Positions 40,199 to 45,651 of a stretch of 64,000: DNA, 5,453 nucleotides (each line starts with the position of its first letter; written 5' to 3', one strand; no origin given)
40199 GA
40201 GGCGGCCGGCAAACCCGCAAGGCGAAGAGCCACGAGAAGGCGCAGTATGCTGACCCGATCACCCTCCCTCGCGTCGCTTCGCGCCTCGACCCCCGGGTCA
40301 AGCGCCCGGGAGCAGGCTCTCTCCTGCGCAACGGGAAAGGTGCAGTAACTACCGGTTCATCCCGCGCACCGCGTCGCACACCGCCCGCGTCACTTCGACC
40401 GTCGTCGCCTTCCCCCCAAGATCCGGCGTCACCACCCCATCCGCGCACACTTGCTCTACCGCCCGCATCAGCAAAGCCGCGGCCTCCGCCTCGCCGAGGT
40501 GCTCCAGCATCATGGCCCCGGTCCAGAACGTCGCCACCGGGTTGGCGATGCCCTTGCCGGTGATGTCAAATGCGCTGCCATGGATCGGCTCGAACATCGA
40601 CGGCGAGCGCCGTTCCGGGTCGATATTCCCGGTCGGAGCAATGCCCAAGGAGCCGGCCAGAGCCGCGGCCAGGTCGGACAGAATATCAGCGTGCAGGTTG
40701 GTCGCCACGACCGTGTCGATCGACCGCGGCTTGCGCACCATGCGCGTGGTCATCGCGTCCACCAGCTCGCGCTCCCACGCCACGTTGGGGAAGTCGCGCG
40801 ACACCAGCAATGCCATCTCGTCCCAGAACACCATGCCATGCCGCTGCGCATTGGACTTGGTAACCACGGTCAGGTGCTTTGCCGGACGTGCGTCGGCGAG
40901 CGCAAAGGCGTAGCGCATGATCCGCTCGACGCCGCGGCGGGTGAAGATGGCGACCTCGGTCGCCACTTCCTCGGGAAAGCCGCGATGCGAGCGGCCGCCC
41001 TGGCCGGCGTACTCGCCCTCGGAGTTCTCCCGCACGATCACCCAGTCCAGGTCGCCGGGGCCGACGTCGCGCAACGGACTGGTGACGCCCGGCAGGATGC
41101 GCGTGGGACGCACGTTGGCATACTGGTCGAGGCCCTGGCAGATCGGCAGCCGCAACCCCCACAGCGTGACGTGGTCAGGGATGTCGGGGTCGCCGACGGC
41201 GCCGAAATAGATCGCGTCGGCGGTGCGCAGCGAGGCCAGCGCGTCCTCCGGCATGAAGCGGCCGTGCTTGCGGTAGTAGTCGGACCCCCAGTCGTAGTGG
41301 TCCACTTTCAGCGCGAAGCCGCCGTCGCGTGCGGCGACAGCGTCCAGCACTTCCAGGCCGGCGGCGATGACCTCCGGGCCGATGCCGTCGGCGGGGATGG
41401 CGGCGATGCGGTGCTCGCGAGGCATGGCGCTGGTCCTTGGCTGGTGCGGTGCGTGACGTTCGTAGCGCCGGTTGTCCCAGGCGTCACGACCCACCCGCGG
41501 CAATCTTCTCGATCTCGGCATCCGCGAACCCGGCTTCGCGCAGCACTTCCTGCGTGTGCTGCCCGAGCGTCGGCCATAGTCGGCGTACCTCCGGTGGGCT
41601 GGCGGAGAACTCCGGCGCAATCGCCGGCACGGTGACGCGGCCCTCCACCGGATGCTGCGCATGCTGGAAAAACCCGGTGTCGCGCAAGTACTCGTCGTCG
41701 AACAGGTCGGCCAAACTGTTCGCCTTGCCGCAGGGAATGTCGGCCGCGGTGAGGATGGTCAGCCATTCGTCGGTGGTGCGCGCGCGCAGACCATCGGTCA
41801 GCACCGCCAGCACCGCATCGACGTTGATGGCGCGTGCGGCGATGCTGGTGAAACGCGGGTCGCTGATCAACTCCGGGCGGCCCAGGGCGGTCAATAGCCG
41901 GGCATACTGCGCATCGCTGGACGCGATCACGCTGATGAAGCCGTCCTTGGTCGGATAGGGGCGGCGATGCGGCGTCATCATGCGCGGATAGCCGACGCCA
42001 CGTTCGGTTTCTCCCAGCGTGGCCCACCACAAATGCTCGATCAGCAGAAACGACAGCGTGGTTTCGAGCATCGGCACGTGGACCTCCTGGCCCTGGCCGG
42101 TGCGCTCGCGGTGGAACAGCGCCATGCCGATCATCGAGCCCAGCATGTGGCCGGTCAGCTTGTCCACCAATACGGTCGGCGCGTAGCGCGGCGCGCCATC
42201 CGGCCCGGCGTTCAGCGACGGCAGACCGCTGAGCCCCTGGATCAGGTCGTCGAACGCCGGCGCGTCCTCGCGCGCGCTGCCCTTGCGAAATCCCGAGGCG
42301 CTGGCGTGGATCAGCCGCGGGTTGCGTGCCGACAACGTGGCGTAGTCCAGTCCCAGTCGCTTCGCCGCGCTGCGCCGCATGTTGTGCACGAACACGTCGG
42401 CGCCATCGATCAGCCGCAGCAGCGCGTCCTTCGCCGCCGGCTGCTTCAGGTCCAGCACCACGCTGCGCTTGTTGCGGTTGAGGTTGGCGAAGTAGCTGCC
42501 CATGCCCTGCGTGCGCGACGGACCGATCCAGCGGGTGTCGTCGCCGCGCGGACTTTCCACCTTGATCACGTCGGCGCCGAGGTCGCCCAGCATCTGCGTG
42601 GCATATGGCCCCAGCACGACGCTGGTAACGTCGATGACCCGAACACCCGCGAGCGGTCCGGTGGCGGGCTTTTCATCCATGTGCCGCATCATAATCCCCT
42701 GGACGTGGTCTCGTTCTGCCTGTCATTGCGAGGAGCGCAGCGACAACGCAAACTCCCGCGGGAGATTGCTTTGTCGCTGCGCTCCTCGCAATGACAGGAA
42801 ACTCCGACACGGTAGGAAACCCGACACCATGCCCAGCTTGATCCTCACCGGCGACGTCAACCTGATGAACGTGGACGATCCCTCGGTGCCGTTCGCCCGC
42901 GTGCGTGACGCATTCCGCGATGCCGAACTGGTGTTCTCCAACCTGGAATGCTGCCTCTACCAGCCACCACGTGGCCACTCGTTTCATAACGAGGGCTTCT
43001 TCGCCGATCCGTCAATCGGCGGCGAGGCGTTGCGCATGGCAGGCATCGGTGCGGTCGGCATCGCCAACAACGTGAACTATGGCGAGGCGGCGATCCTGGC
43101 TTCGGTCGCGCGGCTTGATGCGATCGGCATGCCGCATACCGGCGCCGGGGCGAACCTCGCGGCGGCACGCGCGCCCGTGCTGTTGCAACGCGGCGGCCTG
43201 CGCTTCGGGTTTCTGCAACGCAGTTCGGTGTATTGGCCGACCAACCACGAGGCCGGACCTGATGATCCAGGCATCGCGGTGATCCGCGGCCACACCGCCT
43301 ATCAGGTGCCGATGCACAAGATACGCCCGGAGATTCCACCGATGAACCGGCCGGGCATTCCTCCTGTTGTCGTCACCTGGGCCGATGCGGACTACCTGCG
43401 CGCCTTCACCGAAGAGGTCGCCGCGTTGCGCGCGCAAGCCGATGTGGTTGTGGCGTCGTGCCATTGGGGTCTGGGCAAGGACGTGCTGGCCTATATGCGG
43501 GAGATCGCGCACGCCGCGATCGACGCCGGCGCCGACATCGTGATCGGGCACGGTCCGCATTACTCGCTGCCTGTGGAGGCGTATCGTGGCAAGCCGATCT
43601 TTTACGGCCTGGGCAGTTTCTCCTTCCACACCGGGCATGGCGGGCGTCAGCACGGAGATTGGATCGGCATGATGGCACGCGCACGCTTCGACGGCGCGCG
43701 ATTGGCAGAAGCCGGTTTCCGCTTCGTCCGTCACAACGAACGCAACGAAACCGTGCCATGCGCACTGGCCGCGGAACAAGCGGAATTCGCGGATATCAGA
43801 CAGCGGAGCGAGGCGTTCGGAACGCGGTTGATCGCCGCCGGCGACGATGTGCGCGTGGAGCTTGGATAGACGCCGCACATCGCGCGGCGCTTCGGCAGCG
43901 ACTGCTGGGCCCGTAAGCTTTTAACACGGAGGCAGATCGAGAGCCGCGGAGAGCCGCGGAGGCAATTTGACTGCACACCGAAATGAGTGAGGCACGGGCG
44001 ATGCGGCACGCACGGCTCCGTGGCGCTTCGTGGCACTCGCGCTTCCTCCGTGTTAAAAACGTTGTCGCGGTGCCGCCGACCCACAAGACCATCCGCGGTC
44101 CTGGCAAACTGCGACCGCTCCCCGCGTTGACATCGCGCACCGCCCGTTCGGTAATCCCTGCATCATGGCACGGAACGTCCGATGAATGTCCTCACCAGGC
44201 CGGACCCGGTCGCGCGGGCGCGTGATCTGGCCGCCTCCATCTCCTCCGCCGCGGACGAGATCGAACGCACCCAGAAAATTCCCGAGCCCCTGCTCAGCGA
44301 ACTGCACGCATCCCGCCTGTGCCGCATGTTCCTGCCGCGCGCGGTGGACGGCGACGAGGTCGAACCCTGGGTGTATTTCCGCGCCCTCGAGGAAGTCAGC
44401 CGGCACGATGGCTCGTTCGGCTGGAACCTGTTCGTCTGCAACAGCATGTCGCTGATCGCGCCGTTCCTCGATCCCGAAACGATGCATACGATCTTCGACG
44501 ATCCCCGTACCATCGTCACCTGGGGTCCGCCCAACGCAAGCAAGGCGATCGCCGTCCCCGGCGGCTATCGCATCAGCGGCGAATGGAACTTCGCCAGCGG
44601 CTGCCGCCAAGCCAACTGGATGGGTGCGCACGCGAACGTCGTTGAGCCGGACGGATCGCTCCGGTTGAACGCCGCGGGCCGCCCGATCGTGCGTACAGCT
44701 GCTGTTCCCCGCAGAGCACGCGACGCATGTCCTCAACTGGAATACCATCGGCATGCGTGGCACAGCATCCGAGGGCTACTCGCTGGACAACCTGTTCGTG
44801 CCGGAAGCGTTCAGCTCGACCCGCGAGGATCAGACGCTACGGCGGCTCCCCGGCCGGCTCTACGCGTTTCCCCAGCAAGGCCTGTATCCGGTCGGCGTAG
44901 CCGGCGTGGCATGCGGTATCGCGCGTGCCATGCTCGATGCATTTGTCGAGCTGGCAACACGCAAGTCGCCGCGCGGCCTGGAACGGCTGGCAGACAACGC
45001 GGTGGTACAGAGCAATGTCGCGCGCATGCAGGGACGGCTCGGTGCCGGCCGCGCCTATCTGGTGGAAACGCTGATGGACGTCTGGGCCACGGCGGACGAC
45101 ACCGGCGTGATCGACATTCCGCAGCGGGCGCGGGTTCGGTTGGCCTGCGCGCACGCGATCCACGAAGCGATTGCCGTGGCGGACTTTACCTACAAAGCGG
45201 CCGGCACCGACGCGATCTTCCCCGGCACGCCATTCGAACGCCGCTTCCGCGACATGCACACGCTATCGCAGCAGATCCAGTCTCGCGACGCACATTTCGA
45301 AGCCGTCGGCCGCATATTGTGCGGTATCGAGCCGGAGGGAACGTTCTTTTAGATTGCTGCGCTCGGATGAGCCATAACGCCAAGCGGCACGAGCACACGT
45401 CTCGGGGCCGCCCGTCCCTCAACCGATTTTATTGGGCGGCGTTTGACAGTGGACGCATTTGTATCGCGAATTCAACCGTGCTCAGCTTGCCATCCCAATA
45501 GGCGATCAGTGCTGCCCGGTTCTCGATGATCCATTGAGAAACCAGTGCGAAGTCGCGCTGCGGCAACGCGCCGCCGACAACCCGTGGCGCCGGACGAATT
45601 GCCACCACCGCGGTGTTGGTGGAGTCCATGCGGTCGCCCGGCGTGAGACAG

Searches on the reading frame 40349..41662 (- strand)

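Call 9: search_protein_families(library=pfam, proteins=[window:40349-41662:-], max_evalue=0.001)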
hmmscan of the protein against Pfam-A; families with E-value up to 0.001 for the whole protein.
window:40349-41662:- (437 aa): 1 family
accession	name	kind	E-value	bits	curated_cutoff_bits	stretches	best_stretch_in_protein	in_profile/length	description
PF00180.25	Iso_dh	-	1.2e-86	291.6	27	1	86-427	2-347/348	Isocitrate/isopropylmalate dehydrogenase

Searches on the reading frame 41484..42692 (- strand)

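Call 9: search_protein_families(library=pfam, proteins=[window:41484-42692:-], max_evalue=0.001)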
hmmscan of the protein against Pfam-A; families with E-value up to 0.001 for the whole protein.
window:41484-42692:- (402 aa): 1 family
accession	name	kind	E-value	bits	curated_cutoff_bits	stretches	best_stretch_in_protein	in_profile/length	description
PF02515.22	CoA_transf_3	-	4.5e-113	378.5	23.3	1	14-380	1-366/366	CoA-transferase family III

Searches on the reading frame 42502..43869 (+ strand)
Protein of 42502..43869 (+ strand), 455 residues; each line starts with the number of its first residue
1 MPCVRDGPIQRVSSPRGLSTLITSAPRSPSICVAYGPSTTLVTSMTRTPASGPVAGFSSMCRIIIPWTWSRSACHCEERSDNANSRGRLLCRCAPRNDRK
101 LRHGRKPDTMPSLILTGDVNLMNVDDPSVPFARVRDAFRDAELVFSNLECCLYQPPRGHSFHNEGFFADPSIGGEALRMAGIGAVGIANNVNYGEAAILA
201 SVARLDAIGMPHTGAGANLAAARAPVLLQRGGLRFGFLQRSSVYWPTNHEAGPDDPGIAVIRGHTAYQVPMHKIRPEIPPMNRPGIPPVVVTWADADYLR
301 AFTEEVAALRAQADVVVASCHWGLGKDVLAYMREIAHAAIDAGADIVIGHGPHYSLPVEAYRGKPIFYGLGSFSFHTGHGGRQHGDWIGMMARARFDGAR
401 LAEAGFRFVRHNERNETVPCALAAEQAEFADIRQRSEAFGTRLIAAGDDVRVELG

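Call 9: search_protein_families(library=pfam, proteins=[window:42502-43869:+], max_evalue=0.001)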
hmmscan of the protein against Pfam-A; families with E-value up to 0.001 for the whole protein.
window:42502-43869:+ (455 aa): 1 family
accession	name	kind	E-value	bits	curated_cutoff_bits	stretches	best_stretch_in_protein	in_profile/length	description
PF09587.15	PGA_cap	-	1.4e-43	149.6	27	1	125-375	23-253/255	Bacterial capsule synthesis protein PGA_cap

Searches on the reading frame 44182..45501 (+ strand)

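Call 9: search_protein_families(library=pfam, proteins=[window:44182-45501:+], max_evalue=0.001)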
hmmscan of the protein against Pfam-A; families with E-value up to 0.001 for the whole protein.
window:44182-45501:+ (439 aa): 1 family
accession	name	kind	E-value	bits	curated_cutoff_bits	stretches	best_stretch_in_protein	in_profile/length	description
PF02771.21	Acyl-CoA_dh_N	-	6.8e-05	23.6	22.9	1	17-90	15-89/113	Acyl-CoA dehydrogenase, N-terminal domain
